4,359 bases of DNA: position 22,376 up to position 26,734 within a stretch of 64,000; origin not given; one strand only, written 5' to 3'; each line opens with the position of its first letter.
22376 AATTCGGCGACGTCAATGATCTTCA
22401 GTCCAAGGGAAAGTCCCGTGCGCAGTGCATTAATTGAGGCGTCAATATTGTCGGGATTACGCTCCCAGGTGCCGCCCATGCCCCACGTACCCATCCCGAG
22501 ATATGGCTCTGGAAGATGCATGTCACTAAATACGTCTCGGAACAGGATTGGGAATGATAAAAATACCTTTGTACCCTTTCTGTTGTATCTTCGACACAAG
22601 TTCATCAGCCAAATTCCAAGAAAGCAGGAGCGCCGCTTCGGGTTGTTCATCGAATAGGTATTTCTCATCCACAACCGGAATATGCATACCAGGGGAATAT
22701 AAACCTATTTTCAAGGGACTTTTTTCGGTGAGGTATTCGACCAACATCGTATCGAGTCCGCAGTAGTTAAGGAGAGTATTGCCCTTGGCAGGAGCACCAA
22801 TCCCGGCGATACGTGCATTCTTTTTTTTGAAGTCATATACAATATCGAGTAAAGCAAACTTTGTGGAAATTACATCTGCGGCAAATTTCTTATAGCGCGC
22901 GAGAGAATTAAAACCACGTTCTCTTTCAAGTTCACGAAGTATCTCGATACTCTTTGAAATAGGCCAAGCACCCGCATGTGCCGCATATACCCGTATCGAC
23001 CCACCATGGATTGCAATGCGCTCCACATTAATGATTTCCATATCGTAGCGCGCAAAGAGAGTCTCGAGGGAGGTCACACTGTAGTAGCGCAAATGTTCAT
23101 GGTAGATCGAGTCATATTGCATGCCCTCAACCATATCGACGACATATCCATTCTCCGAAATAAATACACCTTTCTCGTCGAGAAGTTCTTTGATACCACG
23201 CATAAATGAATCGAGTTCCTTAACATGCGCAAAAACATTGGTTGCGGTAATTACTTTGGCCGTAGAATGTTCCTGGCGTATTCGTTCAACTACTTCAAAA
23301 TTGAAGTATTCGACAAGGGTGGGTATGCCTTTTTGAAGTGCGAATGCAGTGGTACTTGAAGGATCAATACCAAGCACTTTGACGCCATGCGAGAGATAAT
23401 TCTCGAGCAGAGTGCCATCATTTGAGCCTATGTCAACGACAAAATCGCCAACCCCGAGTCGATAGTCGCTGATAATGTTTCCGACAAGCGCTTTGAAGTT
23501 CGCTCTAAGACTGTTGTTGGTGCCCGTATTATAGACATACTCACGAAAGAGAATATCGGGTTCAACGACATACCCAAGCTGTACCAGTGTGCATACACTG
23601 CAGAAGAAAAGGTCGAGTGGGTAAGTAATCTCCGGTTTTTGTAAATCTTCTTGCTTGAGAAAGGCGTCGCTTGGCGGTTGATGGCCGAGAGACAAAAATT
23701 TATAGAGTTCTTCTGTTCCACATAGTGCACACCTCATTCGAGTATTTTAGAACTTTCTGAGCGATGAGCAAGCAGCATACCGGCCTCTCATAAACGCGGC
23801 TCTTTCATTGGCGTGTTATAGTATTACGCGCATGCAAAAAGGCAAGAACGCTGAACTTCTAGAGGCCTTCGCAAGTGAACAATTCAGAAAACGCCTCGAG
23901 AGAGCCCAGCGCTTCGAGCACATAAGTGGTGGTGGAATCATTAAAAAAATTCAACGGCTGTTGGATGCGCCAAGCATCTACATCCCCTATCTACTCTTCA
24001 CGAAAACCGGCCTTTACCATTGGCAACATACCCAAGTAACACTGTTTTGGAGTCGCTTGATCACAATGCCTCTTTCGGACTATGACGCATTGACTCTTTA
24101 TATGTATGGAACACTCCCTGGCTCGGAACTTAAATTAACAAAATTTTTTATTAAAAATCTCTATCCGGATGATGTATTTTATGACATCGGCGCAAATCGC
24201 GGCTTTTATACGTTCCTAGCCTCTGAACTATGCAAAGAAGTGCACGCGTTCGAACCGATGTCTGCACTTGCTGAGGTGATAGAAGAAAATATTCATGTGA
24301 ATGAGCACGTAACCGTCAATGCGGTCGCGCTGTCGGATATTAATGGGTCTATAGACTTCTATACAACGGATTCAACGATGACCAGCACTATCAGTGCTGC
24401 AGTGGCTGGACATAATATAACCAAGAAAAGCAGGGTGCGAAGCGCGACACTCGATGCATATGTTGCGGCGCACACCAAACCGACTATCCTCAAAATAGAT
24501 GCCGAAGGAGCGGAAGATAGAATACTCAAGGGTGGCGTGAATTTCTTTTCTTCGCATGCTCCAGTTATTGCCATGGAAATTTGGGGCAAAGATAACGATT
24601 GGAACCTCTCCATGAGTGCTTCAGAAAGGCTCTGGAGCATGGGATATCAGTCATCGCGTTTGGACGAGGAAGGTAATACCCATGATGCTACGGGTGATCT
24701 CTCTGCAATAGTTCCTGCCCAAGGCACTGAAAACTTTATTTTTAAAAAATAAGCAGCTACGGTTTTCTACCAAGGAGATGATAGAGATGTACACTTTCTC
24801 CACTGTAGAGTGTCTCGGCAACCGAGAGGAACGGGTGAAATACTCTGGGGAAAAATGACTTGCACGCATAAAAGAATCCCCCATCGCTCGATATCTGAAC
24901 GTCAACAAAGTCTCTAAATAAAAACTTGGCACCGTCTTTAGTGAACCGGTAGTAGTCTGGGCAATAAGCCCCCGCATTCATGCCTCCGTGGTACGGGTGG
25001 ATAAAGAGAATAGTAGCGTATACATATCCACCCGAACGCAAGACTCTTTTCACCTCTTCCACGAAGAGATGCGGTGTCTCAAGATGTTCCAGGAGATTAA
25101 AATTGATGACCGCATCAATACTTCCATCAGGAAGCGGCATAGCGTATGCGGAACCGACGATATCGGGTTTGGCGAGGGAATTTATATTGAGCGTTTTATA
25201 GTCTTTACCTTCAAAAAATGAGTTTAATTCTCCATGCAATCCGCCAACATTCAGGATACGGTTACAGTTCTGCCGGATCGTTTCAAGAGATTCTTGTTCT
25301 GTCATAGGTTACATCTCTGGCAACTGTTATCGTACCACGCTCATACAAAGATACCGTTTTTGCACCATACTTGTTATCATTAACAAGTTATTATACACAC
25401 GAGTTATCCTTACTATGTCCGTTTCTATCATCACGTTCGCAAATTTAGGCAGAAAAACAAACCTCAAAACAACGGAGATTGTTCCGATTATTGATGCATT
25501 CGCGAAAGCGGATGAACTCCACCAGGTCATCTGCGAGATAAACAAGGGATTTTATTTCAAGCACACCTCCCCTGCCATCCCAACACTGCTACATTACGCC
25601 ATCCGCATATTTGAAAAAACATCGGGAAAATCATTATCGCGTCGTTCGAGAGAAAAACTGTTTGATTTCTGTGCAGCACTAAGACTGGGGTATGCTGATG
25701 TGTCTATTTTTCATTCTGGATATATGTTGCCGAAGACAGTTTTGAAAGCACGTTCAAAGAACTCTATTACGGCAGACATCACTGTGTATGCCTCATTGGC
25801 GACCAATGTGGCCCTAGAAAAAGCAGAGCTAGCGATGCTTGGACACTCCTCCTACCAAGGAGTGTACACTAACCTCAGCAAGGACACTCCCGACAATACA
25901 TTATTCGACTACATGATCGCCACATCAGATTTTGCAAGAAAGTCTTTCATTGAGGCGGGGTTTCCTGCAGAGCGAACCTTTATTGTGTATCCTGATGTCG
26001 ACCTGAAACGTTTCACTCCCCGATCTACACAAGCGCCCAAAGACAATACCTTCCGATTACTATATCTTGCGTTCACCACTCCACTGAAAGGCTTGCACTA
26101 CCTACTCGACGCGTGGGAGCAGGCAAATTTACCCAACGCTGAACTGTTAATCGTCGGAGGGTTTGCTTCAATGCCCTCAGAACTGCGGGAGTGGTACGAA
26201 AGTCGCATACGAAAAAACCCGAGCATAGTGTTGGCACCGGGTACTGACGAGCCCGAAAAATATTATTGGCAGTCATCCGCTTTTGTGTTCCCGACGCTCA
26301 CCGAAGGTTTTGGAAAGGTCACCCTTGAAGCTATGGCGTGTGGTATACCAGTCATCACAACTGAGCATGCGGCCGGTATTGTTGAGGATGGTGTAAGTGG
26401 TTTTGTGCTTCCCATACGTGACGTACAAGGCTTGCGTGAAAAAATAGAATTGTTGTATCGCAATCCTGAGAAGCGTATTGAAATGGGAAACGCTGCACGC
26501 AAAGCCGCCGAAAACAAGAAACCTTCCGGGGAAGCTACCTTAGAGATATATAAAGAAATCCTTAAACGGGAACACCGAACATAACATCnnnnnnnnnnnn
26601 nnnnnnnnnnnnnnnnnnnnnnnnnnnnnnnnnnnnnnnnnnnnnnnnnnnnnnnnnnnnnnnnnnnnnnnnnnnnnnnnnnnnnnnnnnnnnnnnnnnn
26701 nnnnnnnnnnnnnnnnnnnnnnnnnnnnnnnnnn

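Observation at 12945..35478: ~23-kb surface-glycan cluster rich in GDP-sugar modification and methylation enzymes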

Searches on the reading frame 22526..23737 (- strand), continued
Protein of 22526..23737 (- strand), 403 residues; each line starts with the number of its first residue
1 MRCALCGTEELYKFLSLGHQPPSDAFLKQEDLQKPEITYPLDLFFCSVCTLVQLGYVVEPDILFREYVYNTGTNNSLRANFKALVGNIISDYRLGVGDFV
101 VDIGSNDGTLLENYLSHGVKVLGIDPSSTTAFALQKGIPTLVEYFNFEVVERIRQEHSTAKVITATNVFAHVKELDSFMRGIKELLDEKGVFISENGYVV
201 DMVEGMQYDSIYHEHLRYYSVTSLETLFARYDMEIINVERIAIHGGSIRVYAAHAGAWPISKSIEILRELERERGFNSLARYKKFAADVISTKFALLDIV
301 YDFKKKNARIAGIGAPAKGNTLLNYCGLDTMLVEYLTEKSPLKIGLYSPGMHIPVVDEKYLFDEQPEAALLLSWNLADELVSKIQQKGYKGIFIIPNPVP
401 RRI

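Call 54: search_solved_structures(query=window:22526-23737:-, max_evalue=1e-60, show_alignments=2)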
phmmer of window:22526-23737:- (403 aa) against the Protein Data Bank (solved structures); distinct sequences matched with E-value up to 1e-60: 10.
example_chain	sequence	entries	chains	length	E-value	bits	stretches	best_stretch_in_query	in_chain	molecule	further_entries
4rv9_A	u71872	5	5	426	1.9e-84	287.3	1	2-401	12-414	D-mycarose 3-C-methyltransferase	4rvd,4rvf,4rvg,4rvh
3ndi_A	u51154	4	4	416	3.5e-68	233.8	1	3-387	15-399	Methyltransferase | TcaB9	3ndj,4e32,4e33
4e31_A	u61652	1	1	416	8.9e-68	232.5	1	3-387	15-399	TcaB9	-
4e2y_A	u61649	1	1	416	9.1e-68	232.4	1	3-387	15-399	TcaB9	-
4e2x_A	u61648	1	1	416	1.3e-67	232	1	3-387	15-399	TcaB9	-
5t64_A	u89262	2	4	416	2e-67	231.3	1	2-394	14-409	Sugar 3-C-methyl transferase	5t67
4e2z_A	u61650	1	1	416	3.3e-67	230.6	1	3-387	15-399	TcaB9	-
4e2w_A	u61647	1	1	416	3.3e-67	230.6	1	3-387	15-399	TcaB9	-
4e30_A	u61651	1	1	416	8.6e-67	229.2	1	3-387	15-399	TcaB9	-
5t6b_A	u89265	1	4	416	2e-66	228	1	2-387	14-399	Sugar 3-C-methyl transferase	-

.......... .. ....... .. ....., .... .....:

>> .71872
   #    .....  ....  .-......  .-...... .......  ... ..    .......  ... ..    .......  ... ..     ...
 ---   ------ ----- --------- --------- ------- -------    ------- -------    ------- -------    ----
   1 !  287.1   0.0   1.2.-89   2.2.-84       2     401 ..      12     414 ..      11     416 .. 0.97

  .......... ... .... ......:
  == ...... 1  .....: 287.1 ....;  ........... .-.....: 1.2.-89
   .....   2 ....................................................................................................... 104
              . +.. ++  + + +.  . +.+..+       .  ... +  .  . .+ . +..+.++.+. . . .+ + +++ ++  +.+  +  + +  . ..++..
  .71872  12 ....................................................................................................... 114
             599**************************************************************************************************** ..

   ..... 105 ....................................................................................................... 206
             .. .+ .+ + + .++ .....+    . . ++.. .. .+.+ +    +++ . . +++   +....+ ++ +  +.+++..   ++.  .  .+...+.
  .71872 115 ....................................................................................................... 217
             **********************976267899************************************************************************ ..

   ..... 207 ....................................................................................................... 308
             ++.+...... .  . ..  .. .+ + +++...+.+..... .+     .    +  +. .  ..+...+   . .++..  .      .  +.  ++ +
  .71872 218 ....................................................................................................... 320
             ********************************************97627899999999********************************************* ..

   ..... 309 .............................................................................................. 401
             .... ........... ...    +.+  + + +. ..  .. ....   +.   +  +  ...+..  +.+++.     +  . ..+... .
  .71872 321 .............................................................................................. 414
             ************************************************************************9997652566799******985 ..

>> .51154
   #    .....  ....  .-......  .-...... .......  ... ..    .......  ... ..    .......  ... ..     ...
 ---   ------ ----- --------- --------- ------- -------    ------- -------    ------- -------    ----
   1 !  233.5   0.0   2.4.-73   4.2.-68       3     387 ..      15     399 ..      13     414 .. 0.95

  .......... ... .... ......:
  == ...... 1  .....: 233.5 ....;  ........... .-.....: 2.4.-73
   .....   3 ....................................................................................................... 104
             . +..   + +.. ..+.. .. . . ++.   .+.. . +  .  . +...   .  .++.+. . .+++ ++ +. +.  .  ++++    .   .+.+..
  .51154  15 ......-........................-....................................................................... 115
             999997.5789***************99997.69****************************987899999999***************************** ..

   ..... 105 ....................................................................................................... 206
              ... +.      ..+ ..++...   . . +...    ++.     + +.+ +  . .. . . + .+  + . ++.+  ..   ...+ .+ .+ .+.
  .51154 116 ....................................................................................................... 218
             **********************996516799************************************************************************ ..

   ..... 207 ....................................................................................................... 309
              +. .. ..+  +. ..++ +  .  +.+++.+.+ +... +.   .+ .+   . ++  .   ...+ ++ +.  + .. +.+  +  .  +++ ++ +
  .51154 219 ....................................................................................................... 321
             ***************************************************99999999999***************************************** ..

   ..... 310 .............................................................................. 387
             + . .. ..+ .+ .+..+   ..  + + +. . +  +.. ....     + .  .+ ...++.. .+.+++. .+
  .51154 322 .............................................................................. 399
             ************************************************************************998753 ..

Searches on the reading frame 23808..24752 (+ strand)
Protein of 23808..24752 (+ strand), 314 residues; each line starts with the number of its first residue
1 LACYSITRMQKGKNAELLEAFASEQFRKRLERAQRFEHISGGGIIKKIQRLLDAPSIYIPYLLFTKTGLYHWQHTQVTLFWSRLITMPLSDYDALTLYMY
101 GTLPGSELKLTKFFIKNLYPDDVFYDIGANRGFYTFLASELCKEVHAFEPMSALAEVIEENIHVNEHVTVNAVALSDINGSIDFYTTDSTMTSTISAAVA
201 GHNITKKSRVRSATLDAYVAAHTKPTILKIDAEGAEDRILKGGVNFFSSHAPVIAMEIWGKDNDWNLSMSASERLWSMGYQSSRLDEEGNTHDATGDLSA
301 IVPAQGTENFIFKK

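Call 5: search_protein_families(library=pfam, proteins=[window:23808-24752:+], max_evalue=0.01)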
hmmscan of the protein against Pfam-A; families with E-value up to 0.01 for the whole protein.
window:23808-24752:+ (314 aa): 2 families
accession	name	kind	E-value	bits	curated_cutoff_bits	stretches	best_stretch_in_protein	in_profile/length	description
PF05050.19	Methyltransf_21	-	2.2e-15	57.6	22.7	1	126-258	1-148/173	Methyltransferase FkbM domain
PF05575.17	V_cholerae_RfbT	-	1.2e-05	25.3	27.9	1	106-251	65-218/286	Vibrio cholerae RfbT protein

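Call 8: search_protein_families(library=ncbifam, proteins=[window:23808-24752:+], max_evalue=0.001)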
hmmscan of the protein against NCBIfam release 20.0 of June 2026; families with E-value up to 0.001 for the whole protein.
window:23808-24752:+ (314 aa): 1 family
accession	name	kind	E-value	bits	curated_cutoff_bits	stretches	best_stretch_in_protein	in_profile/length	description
TIGR01444.1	fkbM_fam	subfamily_domain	4.2e-27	95.4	37.7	1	123-259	1-143/143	FkbM family methyltransferase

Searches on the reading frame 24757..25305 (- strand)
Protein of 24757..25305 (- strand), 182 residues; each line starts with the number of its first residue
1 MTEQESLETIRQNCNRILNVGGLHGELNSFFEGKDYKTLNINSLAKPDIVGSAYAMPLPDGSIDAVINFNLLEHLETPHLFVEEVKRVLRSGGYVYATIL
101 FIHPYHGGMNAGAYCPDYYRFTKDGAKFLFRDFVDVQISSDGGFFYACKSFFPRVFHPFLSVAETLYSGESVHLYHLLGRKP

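Call 5: search_protein_families(library=pfam, proteins=[window:24757-25305:-], max_evalue=0.01)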
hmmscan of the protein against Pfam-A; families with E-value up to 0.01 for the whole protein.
window:24757-25305:- (182 aa): 6 families
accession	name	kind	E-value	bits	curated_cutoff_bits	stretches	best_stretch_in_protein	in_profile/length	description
PF08241.18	Methyltransf_11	-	1.3e-12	48.6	21.2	1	49-96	47-94/95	Methyltransferase domain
PF13649.12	Methyltransf_25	-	3.2e-06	28.2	27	1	49-93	51-97/97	Methyltransferase domain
PF08242.18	Methyltransf_12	-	0.00049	21.2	30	1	57-94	64-97/98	Methyltransferase domain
PF13489.12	Methyltransf_23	-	0.0009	19.4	27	1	17-97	26-116/164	Methyltransferase domain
PF13847.12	Methyltransf_31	-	0.0013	18.9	27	1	51-97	61-109/145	Methyltransferase domain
PF05148.21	Methyltransf_8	-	0.0028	18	27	0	36-96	96-155/219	Hypothetical methyltransferase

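Call 8: search_protein_families(library=ncbifam, proteins=[window:24757-25305:-], max_evalue=0.001)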
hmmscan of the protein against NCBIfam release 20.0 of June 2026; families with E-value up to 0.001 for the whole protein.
window:24757-25305:- (182 aa): 3 families
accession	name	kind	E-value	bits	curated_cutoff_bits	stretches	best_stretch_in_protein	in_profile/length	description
NF045823.1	PthPhpthDimycoMt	equivalog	2.3e-07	30.3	300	1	49-97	118-167/256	phthiotriol/phenolphthiotriol dimycocerosates methyltransferase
NF045825.1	FAmtase_mtf2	equivalog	4.4e-06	26.1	400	1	49-96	110-157/248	fatty-acid O-methyltransferase Mtf2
NF045667.1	MTase_DVU1556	equivalog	3.2e-05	23.5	155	1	46-102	68-124/213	DVU_1556 family methyltransferase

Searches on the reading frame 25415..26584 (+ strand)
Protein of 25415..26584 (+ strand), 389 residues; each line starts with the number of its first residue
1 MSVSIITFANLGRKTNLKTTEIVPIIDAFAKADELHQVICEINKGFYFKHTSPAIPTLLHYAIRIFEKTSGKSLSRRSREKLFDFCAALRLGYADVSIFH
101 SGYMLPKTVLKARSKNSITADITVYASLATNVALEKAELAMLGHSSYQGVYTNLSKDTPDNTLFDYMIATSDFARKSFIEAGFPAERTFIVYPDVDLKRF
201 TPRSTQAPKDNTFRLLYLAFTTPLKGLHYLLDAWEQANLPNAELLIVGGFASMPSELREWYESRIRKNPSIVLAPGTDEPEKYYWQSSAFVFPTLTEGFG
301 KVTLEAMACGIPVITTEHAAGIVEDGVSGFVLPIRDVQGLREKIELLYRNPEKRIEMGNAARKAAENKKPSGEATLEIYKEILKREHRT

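Call 5: search_protein_families(library=pfam, proteins=[window:25415-26584:+], max_evalue=0.01)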
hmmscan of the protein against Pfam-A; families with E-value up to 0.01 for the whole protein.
window:25415-26584:+ (389 aa): 5 families
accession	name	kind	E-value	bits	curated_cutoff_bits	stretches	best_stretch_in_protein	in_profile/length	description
PF00534.26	Glycos_transf_1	-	5.8e-26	91.5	26.4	1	207-363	10-171/172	Glycosyl transferases group 1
PF13692.12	Glyco_trans_1_4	-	2.3e-25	90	27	1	215-350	4-142/142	Glycosyl transferases group 1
PF20706.3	GT4-conflict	-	5.5e-09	35.9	26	1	192-318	178-313/385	Family 4 Glycosyltransferase in conflict systems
PF13524.12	Glyco_trans_1_2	-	4.5e-05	23.9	25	1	303-365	67-129/144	Glycosyl transferase-like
PF13439.12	Glyco_transf_4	-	0.0013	19.2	28.5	0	152-199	124-170/170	Glycosyltransferase Family 4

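Call 8: search_protein_families(library=ncbifam, proteins=[window:25415-26584:+], max_evalue=0.001)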
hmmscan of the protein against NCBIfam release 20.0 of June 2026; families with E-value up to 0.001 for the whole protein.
window:25415-26584:+ (389 aa): 28 families (the best 25 are shown)
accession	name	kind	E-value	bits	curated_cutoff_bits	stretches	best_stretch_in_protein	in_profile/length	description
NF041876.1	EPS_EpsE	equivalog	6e-17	62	400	1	186-368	186-379/389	exopolysaccharide biosynthesis GT4 family glycosyltransferase EpsE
TIGR03088.1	stp2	hypoth_equivalog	2.4e-14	53.2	409.05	1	182-383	156-370/374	TIGR03088 family PEP-CTERM/XrtA system glycosyltransferase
TIGR03999.1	thiol_BshA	equivalog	7.9e-13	48.1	273.7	1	241-381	229-368/375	N-acetyl-alpha-D-glucosaminyl L-malate synthase BshA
TIGR02149.1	glgA_Coryne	subfamily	5.3e-12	45.6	302.4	1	165-383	146-391/391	glycogen synthase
TIGR03449.1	mycothiol_MshA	equivalog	6.9e-12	45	462.5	1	184-381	186-402/406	D-inositol-3-phosphate glycosyltransferase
NF041010.1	glycosy_Agl16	equivalog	2.9e-11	42.9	575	1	165-381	135-350/352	glycosylation protein Agl16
TIGR04005.1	wcaL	equivalog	3.1e-10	39.5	537.6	1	165-350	176-370/406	colanic acid biosynthesis glycosyltransferase WcaL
TIGR04047.1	MSMEG_0565_glyc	hypoth_equivalog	1.5e-09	37.4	259.85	1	223-319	204-309/373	MSMEG_0565 family glycosyltransferase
NF050063.1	ProtGlycPglJ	equivalog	3.9e-09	36.2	500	1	229-365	211-347/363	N-acetylgalactosamine-N,N'-diacetylbacillosaminyl-diphospho-undecaprenol 4-alpha-N-acetylgalactosaminyltransferase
NF007396.0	PRK09922.1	equivalog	1.2e-08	34.2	385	1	124-349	99-325/361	lipopolysaccharide 1,6-galactosyltransferase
NF053787.1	GlcN_PG_synth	equivalog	2.1e-08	33.4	480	1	195-367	173-341/361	N-acetylglucosaminyl phosphatidylglycerol synthase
NF038229.1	Glyco4_Geo_Pelo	equivalog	6.6e-08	31.9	400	1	185-383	132-337/338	GPMC system family 4 glycosyltransferase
NF038295.1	EPS_HpsP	equivalog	2e-07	30.4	550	1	209-381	204-386/388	hormogonium polysaccharide biosynthesis glycosyltransferase HpsP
TIGR02470.1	sucr_synth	equivalog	5.3e-07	28.2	810.4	1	288-344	645-703/784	sucrose synthase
NF046085.1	XrtY_assoc_Gly1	equivalog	5.4e-07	28.8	400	1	188-367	184-366/387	XrtY-associated glycosyltransferase XYAG1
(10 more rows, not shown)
